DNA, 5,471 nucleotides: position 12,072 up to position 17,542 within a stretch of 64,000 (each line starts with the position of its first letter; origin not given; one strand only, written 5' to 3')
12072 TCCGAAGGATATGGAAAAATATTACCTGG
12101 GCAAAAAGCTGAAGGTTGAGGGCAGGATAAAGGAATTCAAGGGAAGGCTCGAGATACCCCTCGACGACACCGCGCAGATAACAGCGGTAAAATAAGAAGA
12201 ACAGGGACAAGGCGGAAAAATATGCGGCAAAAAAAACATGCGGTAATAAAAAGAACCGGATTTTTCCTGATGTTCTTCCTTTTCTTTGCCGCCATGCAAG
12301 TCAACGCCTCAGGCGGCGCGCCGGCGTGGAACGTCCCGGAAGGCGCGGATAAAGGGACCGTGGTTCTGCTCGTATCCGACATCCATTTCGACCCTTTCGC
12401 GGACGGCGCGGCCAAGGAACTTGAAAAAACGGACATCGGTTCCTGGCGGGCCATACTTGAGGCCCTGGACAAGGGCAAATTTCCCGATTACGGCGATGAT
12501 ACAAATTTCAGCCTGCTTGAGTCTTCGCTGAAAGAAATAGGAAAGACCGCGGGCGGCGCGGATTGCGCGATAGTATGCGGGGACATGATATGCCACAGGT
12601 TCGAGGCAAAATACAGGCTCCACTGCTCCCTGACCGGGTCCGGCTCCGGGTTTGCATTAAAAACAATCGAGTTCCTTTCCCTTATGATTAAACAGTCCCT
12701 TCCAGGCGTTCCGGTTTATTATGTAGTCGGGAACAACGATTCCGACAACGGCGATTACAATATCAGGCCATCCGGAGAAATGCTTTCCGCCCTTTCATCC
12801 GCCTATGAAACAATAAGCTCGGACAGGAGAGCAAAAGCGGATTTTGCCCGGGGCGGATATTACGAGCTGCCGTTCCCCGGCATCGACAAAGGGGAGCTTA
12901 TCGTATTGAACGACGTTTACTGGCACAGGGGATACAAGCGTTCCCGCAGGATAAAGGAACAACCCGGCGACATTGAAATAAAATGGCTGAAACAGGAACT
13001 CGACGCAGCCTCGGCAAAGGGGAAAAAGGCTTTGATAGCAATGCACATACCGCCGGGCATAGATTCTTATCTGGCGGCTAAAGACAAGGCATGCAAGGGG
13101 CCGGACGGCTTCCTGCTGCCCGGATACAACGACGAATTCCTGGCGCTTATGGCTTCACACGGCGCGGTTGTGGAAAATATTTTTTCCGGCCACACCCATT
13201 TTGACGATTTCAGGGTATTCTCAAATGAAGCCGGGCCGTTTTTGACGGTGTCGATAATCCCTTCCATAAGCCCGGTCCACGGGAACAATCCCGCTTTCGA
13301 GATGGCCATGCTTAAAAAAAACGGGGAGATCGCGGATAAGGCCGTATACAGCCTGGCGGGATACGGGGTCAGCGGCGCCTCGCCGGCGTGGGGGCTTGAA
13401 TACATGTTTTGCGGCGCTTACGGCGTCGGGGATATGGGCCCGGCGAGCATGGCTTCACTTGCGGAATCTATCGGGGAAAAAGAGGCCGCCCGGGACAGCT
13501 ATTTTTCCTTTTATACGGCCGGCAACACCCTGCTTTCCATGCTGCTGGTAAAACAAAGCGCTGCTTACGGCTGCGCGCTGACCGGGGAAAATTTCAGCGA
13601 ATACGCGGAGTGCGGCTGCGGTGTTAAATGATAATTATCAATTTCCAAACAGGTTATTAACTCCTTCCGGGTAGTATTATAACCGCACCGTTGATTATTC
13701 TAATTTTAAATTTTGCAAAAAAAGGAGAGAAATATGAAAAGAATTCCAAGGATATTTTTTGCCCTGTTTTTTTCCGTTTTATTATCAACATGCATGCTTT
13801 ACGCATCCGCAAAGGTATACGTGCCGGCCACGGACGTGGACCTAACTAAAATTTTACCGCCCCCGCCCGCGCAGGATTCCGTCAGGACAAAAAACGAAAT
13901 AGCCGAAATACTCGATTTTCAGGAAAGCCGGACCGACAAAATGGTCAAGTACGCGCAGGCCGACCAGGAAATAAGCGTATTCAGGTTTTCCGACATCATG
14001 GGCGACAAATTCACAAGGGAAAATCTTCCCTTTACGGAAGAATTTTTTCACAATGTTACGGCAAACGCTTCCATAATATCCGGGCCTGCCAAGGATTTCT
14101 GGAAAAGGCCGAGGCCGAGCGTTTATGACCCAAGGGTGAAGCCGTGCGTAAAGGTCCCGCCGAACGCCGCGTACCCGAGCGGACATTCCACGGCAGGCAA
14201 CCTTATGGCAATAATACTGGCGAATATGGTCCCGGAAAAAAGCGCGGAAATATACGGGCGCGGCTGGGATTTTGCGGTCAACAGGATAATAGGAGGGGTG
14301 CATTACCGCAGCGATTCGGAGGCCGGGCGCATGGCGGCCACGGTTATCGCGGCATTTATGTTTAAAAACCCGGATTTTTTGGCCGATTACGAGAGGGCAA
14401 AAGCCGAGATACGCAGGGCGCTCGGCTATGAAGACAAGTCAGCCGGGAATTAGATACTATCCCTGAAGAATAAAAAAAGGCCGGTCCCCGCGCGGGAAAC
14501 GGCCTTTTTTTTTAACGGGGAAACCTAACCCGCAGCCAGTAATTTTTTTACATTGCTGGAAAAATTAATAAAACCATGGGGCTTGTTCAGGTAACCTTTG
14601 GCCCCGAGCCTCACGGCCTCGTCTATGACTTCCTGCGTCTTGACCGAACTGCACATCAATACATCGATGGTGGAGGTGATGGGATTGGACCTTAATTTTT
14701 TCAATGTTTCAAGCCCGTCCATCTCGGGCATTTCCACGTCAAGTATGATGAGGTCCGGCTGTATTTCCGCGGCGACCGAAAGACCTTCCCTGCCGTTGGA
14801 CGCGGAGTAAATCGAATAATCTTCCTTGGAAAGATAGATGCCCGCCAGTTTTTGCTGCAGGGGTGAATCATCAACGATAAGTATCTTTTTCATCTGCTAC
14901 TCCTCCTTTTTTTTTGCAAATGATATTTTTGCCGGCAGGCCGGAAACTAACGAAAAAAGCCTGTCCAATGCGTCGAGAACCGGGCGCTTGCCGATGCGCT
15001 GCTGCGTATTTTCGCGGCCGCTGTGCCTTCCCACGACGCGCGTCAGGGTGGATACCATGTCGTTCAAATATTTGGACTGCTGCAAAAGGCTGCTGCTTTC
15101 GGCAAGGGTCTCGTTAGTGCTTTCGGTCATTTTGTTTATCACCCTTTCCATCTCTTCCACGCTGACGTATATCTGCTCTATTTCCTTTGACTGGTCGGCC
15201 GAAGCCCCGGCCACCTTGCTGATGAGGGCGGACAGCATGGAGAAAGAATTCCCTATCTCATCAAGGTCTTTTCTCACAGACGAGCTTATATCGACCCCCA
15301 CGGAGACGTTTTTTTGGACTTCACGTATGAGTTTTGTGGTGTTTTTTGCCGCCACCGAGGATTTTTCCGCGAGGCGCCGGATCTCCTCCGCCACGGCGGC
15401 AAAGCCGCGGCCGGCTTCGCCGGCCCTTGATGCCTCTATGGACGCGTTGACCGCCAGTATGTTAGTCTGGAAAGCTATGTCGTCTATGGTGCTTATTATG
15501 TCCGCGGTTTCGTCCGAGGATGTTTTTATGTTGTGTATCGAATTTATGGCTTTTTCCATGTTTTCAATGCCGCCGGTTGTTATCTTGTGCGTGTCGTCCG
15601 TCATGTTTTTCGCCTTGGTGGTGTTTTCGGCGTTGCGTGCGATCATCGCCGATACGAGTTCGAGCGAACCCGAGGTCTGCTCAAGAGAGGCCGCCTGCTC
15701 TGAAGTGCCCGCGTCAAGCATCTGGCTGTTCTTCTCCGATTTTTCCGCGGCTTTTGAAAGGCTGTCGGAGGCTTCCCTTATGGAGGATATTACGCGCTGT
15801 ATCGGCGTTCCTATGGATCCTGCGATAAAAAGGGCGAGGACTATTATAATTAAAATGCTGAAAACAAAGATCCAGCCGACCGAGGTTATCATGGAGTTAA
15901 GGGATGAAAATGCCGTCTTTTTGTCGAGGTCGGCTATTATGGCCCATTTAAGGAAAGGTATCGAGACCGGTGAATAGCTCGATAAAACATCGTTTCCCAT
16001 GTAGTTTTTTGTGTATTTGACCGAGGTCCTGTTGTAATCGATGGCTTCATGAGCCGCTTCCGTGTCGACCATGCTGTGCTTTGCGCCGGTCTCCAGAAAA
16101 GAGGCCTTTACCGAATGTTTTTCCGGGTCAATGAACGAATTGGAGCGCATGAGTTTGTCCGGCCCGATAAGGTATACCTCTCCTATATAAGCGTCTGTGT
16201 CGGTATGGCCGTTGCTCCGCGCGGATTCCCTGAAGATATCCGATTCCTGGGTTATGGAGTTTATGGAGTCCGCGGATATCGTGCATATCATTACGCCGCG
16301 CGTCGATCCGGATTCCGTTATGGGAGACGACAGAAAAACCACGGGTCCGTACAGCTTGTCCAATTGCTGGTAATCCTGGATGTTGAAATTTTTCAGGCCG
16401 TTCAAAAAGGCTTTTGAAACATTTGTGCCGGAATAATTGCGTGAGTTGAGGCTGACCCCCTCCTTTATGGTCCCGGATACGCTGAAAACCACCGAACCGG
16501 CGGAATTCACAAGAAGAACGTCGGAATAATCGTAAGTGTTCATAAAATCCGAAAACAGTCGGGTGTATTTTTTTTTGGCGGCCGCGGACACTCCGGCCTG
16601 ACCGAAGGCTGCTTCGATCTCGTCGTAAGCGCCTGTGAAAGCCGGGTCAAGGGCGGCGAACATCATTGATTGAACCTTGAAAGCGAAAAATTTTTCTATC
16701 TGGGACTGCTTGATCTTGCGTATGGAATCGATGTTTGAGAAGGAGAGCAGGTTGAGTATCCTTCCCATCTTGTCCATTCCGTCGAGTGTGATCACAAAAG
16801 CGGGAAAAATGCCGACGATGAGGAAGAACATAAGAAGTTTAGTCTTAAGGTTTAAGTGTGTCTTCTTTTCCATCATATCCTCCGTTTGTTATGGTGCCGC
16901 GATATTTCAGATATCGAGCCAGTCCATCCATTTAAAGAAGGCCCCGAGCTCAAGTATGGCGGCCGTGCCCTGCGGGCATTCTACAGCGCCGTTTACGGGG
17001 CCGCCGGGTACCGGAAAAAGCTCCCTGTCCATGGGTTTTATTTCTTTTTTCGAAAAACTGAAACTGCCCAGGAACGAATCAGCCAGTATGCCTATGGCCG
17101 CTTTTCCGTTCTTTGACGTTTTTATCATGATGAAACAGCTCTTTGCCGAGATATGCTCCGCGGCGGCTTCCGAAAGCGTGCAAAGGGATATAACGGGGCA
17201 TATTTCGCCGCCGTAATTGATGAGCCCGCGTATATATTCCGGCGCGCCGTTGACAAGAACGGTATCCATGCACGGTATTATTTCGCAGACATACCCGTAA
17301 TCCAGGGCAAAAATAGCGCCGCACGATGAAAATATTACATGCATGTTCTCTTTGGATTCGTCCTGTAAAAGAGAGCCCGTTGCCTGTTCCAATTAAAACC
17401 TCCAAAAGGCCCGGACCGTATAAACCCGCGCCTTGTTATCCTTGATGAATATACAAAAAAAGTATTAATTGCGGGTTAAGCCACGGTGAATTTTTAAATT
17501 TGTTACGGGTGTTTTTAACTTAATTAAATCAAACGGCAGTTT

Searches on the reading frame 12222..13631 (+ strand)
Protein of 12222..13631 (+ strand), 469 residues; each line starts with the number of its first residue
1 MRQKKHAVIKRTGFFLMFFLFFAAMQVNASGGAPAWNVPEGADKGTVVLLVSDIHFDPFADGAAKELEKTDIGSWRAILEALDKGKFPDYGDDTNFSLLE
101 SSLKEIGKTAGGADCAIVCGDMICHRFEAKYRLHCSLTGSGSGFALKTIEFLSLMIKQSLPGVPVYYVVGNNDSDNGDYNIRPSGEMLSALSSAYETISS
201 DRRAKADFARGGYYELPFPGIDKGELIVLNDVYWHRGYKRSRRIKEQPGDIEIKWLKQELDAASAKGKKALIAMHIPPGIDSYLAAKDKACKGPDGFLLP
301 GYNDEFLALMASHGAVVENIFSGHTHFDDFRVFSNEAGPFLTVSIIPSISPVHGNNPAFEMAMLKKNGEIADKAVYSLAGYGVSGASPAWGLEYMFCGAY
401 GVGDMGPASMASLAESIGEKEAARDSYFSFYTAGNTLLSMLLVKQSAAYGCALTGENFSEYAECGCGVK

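Call 10: search_protein_families(library=pfam, proteins=[window:12222-13631:+])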
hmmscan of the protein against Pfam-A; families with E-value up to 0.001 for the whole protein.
window:12222-13631:+ (469 aa): 1 family
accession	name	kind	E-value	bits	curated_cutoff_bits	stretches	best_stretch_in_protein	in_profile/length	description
PF00149.33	Metallophos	-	3.9e-10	40.9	21.5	1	48-326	3-189/191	Calcineurin-like phosphoesterase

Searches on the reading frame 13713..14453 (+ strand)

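Call 10: search_protein_families(library=pfam, proteins=[window:13713-14453:+])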
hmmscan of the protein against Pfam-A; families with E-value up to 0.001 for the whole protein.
window:13713-14453:+ (246 aa): 1 family
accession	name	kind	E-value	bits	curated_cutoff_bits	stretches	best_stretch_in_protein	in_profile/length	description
PF01569.27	PAP2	-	6e-15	55.6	27.2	1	115-218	8-123/130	PAP2 superfamily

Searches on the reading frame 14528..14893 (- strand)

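Call 82: search_protein_families(library=pfam, proteins=[window:14528-14893:-], max_evalue=0.000001)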
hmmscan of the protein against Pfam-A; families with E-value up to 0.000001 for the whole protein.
window:14528-14893:- (122 aa): 1 family
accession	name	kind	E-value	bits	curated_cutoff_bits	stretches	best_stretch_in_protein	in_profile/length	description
PF00072.30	Response_reg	-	3.2e-26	92.1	30.2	1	4-107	1-102/111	Response regulator receiver domain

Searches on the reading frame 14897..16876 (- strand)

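Call 10: search_protein_families(library=pfam, proteins=[window:14897-16876:-])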
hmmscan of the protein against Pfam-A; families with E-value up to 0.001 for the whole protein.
window:14897-16876:- (659 aa): 1 family
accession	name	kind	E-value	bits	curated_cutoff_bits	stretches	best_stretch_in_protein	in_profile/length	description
PF00015.26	MCPsignal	-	2.3e-37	128.9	34.6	1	425-579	3-171/172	Methyl-accepting chemotaxis protein (MCP) signalling domain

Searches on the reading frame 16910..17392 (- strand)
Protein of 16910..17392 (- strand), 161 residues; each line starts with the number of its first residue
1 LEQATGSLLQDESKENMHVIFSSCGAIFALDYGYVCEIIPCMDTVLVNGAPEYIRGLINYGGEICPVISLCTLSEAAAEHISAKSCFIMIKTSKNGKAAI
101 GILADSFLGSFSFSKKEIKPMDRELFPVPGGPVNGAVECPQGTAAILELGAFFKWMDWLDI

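Call 82: search_protein_families(library=pfam, proteins=[window:16910-17392:-], max_evalue=0.000001)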
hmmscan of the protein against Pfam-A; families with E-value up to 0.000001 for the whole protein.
window:16910-17392:- (161 aa): 1 family
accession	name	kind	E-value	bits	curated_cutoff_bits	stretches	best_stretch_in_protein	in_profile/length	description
PF01584.24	CheW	-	6.9e-15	55.3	23.5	1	19-151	3-132/138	CheW-like domain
